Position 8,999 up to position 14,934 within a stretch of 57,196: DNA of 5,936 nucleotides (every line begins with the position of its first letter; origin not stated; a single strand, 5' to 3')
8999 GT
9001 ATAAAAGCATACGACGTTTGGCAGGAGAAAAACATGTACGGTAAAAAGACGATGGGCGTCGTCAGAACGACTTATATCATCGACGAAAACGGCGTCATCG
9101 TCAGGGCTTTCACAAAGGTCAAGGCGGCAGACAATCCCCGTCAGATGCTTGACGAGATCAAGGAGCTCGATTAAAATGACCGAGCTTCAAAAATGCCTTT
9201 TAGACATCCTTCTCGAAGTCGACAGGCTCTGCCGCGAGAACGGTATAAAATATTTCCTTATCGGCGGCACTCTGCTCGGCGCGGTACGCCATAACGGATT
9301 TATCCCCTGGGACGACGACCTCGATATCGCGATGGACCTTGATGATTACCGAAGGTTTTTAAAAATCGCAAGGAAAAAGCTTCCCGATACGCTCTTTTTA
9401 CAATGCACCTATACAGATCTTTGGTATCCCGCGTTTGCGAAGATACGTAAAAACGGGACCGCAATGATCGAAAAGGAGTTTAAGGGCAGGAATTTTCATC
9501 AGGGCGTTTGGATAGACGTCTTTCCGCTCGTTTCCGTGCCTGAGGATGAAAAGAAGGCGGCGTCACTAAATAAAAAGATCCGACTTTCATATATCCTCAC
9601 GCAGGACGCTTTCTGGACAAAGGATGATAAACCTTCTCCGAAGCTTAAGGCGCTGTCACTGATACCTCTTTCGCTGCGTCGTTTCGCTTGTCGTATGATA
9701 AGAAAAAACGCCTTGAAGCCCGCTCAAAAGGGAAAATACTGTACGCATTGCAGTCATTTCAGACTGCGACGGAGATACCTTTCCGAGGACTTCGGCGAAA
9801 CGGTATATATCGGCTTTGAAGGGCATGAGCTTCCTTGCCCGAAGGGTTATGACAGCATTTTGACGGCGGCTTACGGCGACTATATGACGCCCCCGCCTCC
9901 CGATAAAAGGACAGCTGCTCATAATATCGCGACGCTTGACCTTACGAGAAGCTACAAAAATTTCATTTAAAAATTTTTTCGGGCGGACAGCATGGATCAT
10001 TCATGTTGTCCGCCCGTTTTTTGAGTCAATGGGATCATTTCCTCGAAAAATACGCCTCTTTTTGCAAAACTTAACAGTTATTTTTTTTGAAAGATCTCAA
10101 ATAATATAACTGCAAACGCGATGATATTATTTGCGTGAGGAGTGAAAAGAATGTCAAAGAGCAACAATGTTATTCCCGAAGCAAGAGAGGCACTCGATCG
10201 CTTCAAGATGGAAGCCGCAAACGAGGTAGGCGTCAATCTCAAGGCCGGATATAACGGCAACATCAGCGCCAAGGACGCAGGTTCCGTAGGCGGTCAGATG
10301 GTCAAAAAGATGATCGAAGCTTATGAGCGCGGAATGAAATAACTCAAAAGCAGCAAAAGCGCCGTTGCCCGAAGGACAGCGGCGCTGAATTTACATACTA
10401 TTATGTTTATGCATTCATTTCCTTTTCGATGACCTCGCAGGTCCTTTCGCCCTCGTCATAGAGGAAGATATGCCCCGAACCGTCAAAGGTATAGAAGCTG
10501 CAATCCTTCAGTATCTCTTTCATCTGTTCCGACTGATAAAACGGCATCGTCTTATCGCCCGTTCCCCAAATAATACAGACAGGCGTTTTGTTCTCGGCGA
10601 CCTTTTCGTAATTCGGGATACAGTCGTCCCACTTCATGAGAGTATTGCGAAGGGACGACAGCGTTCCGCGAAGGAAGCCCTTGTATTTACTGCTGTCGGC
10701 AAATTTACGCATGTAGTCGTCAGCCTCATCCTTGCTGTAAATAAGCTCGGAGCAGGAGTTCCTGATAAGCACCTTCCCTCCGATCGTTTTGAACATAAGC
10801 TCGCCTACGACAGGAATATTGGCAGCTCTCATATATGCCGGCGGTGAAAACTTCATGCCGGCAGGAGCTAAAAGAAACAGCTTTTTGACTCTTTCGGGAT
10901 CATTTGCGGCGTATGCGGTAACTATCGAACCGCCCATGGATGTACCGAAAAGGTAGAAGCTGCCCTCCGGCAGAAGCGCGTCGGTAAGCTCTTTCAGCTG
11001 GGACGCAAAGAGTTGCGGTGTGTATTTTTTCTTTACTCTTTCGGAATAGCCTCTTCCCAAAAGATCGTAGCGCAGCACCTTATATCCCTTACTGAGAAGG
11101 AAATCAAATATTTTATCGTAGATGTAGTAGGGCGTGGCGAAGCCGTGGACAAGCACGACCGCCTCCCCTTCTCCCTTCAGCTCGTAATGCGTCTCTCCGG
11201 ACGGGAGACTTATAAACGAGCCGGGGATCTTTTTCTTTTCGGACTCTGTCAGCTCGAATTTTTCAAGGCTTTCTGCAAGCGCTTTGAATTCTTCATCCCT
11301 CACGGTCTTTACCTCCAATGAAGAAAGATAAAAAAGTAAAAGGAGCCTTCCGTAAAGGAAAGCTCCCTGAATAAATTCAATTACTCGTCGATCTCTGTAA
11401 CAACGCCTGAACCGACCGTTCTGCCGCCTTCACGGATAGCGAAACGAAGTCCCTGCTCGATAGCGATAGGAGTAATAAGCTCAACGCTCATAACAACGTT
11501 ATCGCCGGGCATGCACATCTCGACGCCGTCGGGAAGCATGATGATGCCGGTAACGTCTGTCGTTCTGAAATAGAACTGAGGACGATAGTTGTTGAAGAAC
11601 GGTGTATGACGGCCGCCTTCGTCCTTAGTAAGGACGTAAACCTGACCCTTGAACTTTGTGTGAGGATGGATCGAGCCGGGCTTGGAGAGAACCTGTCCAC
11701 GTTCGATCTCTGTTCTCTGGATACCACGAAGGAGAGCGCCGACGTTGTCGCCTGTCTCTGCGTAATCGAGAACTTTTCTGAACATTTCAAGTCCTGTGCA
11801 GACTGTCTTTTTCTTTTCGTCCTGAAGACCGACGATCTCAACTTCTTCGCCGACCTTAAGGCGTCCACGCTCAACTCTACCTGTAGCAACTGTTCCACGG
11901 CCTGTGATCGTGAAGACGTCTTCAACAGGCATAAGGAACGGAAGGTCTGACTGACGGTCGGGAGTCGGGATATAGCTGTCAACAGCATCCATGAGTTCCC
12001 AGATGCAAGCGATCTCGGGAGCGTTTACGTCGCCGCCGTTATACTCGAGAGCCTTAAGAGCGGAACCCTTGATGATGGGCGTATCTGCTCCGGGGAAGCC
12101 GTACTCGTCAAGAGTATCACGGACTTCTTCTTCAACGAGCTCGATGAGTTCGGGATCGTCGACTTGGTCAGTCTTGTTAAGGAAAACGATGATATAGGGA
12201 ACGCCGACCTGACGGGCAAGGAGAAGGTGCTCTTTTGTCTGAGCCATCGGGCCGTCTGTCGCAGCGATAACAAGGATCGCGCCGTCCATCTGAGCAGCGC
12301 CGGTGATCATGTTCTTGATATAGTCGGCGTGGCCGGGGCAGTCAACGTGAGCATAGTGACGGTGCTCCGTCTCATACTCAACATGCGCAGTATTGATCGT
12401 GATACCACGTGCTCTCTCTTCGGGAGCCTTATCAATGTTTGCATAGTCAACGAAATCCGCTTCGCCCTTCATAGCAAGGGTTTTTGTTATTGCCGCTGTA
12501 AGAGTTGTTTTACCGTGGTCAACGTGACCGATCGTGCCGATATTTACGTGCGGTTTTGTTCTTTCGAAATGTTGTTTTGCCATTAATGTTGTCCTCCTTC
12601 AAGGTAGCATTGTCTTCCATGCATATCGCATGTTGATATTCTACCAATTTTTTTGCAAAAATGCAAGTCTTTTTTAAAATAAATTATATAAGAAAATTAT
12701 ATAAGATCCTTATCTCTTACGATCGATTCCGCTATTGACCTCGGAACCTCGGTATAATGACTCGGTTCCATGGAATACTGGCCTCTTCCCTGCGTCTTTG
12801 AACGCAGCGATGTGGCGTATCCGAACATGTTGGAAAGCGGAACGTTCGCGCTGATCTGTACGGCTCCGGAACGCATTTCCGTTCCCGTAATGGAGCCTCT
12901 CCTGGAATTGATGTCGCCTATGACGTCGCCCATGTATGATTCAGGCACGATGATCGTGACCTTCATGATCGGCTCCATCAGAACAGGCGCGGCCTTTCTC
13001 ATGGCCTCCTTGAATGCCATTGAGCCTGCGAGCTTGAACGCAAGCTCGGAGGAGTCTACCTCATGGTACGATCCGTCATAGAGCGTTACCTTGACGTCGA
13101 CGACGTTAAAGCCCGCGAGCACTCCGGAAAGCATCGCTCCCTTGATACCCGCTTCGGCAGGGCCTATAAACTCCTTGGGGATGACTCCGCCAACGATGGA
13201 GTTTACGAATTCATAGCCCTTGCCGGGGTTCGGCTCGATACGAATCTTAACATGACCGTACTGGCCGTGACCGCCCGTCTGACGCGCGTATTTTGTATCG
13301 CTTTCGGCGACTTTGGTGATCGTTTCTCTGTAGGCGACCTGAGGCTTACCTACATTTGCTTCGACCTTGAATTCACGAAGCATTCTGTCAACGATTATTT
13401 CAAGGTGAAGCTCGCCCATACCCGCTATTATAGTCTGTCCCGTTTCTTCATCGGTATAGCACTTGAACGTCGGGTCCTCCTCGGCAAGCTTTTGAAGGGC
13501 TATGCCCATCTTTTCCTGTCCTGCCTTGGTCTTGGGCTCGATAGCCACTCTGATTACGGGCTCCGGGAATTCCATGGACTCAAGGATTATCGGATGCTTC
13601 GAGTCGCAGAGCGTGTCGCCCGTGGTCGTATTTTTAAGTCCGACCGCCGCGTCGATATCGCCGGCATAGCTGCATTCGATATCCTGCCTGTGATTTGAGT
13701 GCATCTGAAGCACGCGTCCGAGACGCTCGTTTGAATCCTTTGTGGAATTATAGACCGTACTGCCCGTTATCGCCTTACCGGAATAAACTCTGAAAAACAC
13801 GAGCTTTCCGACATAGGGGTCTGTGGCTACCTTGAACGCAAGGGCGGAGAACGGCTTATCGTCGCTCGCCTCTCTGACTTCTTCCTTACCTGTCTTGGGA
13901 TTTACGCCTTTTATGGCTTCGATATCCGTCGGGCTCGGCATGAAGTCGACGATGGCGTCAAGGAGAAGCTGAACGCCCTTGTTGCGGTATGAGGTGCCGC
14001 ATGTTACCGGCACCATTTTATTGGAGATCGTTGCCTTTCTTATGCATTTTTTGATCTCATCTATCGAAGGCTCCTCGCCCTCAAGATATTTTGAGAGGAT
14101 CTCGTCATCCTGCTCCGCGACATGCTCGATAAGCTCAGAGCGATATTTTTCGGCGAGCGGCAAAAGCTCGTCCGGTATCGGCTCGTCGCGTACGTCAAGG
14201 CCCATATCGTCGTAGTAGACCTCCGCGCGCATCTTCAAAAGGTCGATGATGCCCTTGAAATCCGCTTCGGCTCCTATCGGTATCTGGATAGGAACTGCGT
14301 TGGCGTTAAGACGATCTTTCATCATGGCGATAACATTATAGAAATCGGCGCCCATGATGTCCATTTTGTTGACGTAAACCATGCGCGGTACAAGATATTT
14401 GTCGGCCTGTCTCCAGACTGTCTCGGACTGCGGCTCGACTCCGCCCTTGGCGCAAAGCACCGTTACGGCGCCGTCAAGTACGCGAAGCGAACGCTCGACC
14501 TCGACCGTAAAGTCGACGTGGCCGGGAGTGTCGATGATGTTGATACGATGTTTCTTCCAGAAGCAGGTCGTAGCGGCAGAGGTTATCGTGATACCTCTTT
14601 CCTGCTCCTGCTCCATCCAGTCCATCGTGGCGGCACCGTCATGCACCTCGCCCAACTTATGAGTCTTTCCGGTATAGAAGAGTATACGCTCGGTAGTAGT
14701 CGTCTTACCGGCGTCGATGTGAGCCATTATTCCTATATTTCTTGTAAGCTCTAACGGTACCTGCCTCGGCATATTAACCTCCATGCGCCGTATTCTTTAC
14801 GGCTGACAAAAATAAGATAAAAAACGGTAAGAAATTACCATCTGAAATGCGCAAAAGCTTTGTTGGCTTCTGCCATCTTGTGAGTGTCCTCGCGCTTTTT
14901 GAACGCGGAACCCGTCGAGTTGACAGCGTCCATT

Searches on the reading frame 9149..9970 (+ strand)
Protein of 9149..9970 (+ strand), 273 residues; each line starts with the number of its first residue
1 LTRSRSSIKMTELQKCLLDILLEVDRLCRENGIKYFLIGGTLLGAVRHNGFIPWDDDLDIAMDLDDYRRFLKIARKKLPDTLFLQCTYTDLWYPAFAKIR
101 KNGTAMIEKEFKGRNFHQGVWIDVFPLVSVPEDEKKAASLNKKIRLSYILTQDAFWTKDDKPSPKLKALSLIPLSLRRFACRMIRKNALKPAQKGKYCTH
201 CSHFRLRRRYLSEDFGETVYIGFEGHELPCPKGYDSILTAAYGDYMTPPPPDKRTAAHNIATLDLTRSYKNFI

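Call 100: search_protein_families(library=pfam, proteins=[window:9149-9970:+], max_evalue=0.00001)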
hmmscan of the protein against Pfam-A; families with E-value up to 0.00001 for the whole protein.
window:9149-9970:+ (273 aa): 1 family
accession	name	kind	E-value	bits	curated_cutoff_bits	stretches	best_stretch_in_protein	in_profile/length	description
PF04991.19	LicD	-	6.7e-43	147.8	22.6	1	28-243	1-227/227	LicD family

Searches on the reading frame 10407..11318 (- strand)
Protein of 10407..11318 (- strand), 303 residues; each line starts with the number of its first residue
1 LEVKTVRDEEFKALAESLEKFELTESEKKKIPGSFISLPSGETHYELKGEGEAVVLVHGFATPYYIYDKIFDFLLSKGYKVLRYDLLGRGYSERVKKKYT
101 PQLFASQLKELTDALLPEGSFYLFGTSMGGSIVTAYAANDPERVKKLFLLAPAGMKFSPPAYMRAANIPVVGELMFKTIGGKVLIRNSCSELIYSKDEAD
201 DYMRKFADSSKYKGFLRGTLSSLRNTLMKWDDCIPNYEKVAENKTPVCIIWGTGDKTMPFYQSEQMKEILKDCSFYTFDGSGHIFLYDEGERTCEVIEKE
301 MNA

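Call 100: search_protein_families(library=pfam, proteins=[window:10407-11318:-], max_evalue=0.00001)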
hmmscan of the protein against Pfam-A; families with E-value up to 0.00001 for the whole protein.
window:10407-11318:- (303 aa): 3 families
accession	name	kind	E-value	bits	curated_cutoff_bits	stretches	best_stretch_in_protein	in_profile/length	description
PF00561.26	Abhydrolase_1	-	7e-26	91.8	25.8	1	53-289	2-244/245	alpha/beta hydrolase fold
PF12146.15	Hydrolase_4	-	3.1e-20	72.9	27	1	53-288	6-237/239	Serine aminopeptidase, S33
PF12697.13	Abhydrolase_6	-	2.9e-16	61.2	26.3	1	54-295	1-216/217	Alpha/beta hydrolase family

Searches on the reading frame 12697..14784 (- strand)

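Call 100: search_protein_families(library=pfam, proteins=[window:12697-14784:-], max_evalue=0.00001)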
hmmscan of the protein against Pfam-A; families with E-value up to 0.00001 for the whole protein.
window:12697-14784:- (695 aa): 7 families
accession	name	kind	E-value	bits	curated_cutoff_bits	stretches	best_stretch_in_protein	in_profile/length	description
PF00009.33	GTP_EFTU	-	8.9e-64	215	26.5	1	14-284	3-188/188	Elongation factor Tu GTP binding domain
PF03764.24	EFG_IV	-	5.3e-46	155.8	24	1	481-598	1-120/121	Elongation factor G, domain IV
PF14492.12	EFG_III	-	1.6e-33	115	27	1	406-480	1-75/75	Elongation Factor G, domain III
PF00679.30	EFG_C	-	3.6e-30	104.3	27.9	1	601-686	1-87/89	Elongation factor G C-terminus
PF22042.2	EF-G_D2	-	3.4e-14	53.2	27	1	311-394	1-83/84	Elongation factor G domain 2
PF03144.31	GTP_EFTU_D2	-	2.1e-12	47.8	30.3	1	326-393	1-73/73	Elongation factor Tu domain 2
PF16658.11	RF3_C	-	1.8e-06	28.3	40.1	1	416-495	16-95/132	Class II release factor RF3, C-terminal domain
